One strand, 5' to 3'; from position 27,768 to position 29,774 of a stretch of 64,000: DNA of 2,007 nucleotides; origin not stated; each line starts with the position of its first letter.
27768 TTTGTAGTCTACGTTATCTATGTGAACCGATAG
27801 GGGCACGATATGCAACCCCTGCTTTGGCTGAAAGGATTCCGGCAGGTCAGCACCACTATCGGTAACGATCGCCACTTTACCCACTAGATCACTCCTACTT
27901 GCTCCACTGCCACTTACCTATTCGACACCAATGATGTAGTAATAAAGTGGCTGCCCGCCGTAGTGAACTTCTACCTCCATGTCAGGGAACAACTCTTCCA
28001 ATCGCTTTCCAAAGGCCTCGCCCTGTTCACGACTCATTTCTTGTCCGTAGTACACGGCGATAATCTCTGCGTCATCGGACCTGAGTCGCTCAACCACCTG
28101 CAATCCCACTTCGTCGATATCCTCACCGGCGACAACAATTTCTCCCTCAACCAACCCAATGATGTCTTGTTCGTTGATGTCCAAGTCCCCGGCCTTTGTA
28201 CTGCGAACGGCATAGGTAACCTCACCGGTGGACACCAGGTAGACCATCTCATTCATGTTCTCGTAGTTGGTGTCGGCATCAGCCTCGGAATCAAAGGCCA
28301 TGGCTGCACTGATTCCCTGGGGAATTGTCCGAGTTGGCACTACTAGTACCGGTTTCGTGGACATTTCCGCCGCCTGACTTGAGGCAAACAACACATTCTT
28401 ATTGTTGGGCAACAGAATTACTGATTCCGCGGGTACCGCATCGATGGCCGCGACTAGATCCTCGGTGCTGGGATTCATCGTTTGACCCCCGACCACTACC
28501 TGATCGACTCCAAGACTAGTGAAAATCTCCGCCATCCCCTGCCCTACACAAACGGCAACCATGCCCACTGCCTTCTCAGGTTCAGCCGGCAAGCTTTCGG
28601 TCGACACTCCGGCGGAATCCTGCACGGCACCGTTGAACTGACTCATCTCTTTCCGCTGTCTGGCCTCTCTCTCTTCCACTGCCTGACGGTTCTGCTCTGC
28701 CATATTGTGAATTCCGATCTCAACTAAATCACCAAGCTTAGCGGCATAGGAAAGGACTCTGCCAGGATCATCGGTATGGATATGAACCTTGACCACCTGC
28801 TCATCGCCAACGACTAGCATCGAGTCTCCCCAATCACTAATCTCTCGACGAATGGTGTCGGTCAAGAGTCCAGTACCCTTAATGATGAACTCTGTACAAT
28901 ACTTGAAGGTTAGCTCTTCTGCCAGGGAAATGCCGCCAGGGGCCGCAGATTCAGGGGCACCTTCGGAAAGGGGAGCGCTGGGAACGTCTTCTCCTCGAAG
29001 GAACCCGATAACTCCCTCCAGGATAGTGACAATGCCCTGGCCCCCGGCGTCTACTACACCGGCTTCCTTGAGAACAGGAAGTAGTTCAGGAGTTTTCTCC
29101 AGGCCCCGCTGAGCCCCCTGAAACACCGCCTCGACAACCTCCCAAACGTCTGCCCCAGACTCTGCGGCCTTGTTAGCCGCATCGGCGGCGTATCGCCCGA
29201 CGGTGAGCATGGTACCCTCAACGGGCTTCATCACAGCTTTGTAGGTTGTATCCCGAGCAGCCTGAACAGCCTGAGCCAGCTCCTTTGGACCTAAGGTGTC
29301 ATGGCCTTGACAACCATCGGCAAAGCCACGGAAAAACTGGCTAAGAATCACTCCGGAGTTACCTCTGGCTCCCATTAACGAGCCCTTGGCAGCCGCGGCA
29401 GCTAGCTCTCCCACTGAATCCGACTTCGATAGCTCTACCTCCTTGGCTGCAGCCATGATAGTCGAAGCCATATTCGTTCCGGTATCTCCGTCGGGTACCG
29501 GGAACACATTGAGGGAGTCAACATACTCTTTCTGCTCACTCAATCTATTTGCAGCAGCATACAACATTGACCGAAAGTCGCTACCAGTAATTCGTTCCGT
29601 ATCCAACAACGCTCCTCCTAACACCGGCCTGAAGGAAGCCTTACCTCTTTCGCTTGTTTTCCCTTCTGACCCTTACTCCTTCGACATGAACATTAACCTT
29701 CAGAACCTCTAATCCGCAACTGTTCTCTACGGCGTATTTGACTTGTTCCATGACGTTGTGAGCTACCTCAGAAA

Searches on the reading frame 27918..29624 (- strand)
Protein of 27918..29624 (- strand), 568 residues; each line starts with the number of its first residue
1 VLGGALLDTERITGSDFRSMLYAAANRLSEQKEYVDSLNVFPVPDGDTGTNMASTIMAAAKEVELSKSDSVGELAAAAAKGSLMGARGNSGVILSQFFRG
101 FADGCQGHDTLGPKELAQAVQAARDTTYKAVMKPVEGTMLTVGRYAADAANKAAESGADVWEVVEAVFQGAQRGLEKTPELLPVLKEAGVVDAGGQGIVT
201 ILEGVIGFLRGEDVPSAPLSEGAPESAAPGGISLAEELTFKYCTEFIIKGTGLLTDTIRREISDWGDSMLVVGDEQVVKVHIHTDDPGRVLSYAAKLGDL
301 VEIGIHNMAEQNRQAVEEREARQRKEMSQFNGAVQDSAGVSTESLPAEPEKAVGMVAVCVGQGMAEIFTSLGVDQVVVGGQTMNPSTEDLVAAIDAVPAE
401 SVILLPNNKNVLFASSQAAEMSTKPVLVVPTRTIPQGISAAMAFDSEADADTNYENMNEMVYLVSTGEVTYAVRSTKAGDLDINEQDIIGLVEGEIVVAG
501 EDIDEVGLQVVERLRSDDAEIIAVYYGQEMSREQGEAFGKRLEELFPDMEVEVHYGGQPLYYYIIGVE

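Call 58: search_protein_families(library=ncbifam, proteins=[window:27918-29624:-], max_evalue=0.00001)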
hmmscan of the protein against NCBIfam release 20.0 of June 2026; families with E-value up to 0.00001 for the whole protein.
window:27918-29624:- (568 aa): 4 families
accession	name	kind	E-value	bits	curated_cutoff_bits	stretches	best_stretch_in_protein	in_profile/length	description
TIGR03599.1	YloV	subfamily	1.7e-192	640.7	396.1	1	17-568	1-530/530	DAK2 domain fusion protein YloV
NF038248.1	FakA_VfrB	equivalog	3.5e-160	534.1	975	1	11-568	2-549/549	fatty acid kinase catalytic subunit FakA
NF011049.0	PRK14479.1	subfamily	1.4e-11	43.6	492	1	10-188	357-537/568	dihydroxyacetone kinase family protein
TIGR02365.1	dha_L_ycgS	equivalog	1.9e-08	34.3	138.3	1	18-180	2-161/196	dihydroxyacetone kinase subunit DhaL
